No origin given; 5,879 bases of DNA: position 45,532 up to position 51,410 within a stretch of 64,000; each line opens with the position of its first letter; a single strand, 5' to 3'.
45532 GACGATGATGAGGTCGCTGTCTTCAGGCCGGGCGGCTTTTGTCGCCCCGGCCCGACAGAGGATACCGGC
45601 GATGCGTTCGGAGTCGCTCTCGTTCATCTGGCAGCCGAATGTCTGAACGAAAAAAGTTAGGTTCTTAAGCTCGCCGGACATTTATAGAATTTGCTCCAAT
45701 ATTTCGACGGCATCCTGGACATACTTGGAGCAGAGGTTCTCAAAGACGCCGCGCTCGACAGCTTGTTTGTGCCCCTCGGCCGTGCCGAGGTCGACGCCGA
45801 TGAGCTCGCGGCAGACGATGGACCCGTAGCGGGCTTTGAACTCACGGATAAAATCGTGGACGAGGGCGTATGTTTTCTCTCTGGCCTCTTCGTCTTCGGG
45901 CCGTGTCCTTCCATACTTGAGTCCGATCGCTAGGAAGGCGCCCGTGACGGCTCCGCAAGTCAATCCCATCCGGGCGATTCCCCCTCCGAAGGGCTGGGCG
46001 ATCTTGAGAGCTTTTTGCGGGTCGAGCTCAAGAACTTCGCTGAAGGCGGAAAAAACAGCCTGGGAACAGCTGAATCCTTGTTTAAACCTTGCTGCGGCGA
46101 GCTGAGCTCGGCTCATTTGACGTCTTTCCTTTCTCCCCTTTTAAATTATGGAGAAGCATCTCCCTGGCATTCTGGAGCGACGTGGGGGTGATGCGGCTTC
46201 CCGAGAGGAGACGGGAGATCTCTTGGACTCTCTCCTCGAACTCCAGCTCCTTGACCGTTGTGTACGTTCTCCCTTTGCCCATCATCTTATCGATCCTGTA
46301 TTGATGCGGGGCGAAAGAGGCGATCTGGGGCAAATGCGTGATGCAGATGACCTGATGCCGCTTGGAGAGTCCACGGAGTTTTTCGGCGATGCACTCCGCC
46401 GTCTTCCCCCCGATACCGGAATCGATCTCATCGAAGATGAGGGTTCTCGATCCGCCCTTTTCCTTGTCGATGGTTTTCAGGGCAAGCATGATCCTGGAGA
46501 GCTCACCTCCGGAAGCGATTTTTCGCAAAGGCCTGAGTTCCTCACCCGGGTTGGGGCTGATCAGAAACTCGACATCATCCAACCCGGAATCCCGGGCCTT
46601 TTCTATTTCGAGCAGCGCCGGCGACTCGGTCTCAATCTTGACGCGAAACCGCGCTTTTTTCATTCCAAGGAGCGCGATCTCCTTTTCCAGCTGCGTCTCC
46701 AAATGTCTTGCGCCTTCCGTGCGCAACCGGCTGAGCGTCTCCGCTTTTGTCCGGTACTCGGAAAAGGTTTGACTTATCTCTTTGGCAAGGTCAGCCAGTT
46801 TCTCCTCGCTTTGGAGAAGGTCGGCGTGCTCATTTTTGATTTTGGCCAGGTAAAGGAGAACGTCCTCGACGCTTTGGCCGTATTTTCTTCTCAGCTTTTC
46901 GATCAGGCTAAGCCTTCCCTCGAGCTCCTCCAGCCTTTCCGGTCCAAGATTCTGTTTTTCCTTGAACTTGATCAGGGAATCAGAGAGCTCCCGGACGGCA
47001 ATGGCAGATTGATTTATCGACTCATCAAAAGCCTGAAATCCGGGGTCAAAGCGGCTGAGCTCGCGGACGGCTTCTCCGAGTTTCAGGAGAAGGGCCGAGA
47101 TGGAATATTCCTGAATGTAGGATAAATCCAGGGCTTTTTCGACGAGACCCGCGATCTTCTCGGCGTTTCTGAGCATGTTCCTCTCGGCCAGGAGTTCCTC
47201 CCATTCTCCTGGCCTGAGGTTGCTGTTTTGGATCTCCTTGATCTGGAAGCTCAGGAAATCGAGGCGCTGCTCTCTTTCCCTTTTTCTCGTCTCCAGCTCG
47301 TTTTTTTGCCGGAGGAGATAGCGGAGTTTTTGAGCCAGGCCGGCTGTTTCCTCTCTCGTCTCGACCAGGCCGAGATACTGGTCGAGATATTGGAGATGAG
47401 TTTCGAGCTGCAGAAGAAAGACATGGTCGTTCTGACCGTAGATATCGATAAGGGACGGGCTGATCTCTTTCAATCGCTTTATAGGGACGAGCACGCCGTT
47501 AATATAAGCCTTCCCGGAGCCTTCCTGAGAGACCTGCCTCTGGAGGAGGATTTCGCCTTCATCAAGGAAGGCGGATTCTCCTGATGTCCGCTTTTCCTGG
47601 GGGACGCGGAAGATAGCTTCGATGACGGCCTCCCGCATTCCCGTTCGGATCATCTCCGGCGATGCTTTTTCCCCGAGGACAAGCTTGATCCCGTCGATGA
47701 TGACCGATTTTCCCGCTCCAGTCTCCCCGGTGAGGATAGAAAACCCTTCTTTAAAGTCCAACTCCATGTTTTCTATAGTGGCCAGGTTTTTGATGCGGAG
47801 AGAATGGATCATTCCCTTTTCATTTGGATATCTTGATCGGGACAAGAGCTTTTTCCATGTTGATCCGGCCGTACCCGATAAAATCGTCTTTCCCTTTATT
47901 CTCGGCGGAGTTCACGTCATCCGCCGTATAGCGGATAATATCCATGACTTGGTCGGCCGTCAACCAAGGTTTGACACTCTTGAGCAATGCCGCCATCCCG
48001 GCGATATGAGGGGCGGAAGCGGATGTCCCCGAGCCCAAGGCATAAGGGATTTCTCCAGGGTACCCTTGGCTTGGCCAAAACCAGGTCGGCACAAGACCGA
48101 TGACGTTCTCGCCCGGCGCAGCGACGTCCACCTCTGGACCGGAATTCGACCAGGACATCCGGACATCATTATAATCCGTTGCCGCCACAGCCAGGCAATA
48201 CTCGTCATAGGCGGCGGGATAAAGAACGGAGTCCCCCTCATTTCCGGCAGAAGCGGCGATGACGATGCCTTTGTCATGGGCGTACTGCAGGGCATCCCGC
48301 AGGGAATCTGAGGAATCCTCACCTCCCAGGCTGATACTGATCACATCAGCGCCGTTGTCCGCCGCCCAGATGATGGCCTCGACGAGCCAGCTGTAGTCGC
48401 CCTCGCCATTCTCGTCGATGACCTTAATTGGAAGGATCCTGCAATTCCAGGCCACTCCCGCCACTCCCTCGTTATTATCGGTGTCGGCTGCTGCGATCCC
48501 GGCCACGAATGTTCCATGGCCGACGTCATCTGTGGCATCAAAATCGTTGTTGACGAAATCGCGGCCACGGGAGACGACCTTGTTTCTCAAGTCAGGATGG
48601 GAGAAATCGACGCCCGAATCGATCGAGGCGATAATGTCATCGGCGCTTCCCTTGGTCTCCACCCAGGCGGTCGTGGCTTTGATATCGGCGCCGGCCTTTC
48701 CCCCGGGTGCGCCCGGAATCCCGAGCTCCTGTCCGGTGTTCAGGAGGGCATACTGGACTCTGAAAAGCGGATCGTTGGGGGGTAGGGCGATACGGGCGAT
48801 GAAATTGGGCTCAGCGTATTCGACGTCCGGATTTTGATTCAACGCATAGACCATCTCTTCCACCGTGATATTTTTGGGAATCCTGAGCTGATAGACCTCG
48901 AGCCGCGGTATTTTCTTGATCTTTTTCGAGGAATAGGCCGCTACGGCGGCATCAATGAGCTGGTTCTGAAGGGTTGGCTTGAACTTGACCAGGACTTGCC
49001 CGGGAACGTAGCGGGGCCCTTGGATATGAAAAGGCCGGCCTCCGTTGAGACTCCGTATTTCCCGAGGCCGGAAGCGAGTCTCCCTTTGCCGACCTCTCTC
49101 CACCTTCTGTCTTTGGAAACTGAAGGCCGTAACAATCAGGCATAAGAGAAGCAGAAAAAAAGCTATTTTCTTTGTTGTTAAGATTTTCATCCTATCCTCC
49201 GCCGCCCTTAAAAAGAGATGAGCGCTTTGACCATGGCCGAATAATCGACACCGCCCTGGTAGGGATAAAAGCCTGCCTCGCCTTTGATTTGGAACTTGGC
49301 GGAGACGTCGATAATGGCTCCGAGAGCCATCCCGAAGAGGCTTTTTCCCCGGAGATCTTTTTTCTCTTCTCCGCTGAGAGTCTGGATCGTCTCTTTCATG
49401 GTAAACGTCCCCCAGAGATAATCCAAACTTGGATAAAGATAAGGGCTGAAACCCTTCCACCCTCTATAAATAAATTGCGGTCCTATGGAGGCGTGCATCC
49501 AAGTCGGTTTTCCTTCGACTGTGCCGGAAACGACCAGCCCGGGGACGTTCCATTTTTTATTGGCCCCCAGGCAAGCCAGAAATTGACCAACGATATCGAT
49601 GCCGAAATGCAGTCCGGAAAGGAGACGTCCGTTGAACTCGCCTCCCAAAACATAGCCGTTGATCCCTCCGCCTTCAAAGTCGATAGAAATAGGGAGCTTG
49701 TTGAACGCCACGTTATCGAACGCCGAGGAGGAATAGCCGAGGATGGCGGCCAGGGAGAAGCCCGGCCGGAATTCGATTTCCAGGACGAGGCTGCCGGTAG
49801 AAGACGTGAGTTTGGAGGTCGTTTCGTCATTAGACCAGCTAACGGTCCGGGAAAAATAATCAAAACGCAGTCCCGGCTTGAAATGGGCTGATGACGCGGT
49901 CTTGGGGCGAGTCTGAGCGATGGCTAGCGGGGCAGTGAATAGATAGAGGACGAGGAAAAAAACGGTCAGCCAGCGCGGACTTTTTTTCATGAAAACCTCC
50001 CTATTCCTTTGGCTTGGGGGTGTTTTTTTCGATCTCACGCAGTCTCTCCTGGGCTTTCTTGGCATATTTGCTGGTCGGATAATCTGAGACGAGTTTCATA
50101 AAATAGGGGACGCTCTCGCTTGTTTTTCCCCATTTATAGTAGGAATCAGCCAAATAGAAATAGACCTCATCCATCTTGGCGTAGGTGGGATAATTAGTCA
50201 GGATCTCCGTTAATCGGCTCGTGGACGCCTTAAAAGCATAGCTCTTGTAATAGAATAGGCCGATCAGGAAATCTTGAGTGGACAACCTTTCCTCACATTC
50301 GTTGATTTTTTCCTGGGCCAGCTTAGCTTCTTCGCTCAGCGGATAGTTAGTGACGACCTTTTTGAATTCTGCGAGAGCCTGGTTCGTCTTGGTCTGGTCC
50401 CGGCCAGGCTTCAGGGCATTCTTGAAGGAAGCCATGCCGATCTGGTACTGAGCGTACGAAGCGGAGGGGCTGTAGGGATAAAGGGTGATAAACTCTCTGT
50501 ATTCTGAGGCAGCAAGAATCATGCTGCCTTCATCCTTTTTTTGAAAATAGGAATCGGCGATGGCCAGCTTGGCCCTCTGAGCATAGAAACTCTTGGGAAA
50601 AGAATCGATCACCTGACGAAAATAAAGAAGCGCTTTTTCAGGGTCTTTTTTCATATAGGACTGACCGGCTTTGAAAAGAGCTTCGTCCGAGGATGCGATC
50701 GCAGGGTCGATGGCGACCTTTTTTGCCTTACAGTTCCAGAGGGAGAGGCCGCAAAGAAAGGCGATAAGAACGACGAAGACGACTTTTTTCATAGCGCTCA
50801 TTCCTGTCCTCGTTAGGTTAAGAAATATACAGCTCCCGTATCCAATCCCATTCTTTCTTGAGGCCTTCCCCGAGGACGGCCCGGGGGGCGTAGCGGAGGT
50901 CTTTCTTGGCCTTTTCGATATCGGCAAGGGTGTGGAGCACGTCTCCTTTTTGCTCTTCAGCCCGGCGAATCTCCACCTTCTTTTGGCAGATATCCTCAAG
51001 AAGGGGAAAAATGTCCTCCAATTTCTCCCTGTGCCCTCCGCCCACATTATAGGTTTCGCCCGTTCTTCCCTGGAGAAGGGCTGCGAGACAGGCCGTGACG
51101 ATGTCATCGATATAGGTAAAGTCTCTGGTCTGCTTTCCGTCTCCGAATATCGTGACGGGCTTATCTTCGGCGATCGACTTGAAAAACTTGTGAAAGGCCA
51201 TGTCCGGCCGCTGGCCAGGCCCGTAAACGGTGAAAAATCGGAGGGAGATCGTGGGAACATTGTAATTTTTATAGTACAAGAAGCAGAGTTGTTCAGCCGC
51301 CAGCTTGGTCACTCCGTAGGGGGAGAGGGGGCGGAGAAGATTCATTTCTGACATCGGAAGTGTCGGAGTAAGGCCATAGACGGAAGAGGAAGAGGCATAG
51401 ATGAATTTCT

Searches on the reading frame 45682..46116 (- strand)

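Call 16: search_protein_families(library=pfam, proteins=[window:45682-46116:-], max_evalue=0.001)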
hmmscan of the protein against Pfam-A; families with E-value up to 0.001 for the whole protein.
window:45682-46116:- (144 aa): 1 family
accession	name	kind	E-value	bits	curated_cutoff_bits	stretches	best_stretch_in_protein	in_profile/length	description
PF09719.15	C_GCAxxG_C_C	-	2.1e-35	121.8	27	1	15-143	1-118/118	Putative redox-active protein (C_GCAxxG_C_C)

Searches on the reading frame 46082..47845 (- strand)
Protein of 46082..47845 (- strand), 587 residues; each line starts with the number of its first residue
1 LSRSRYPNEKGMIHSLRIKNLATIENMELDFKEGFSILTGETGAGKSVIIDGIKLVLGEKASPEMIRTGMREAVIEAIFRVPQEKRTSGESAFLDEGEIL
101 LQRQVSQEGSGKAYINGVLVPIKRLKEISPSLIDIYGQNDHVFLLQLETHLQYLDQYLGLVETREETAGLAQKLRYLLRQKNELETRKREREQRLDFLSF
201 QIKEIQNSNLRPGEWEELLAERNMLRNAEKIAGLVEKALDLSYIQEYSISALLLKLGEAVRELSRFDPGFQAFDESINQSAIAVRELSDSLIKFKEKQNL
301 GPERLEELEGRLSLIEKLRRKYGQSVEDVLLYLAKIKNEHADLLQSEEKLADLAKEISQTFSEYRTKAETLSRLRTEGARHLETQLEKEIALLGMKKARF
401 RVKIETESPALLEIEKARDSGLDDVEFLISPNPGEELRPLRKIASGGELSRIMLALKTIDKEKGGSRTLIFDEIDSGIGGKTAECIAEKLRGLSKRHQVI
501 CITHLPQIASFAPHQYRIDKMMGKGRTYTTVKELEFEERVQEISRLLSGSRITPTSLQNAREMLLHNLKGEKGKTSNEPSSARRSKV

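Call 16: search_protein_families(library=pfam, proteins=[window:46082-47845:-], max_evalue=0.001)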
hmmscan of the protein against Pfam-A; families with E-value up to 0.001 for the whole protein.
window:46082-47845:- (587 aa): 5 families
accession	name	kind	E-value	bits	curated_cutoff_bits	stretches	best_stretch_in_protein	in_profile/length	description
PF02463.25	SMC_N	-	4.5e-20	72.5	40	1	12-520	1-213/220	RecF/RecN/SMC N terminal domain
PF13476.12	AAA_23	-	5.8e-10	40.6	27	1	15-195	1-197/201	AAA domain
PF13555.12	AAA_29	-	1.7e-05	24.9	27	1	16-57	4-46/61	P-loop containing region of AAA domain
PF13175.12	AAA_15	-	0.00015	22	32.1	1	12-91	1-55/374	AAA ATPase domain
PF13304.12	AAA_21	-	0.00019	22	27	0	464-508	259-302/304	AAA domain, putative AbiEii toxin, Type IV TA system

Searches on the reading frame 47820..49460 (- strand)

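Call 15: search_protein_families(library=pfam, proteins=[window:47820-49460:-], max_evalue=0.001)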
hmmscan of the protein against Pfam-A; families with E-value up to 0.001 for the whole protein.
window:47820-49460:- (546 aa): 2 families
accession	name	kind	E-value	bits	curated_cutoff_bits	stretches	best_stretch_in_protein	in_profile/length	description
PF00082.27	Peptidase_S8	-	1.5e-57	195.6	21.8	1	276-531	5-288/288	Subtilase family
PF22148.1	Fervidolysin_NPro-like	-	5.8e-19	68.7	21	1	147-219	11-81/81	Fervidolysin N-terminal prodomain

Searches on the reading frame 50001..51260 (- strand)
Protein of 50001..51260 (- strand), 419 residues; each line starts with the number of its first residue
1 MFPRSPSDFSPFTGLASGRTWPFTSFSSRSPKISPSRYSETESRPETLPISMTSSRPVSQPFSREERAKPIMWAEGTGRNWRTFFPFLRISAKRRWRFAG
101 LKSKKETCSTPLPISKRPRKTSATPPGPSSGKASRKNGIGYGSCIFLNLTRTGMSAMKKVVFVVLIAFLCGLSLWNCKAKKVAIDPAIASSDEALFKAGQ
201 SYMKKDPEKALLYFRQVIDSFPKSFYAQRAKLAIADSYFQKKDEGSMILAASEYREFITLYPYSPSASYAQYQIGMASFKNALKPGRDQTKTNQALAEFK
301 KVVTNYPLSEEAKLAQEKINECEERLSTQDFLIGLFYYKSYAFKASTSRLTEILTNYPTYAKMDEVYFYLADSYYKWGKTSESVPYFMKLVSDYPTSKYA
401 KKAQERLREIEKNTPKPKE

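Call 15: search_protein_families(library=pfam, proteins=[window:50001-51260:-], max_evalue=0.001)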
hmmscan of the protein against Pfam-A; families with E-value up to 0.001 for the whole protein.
window:50001-51260:- (419 aa): 6 families
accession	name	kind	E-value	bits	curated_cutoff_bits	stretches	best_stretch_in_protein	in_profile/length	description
PF13525.12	YfiO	-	1.7e-30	106.8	25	2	191-380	4-194/203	Outer membrane lipoprotein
PF13174.12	TPR_6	-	3.3e-17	62.3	26.3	2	193-224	1-33/33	Tetratricopeptide repeat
PF13512.12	TPR_18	-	1.2e-07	32.4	21.9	1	194-318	13-144/145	Tetratricopeptide repeat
PF07719.23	TPR_2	-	6.2e-06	26.4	27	0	193-223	2-33/34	Tetratricopeptide repeat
PF13181.12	TPR_8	-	4e-05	23.9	25.7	0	365-392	2-29/34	Tetratricopeptide repeat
PF09976.15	TPR_21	-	0.0002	21.6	25.5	1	160-243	13-91/193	Tetratricopeptide repeat-like domain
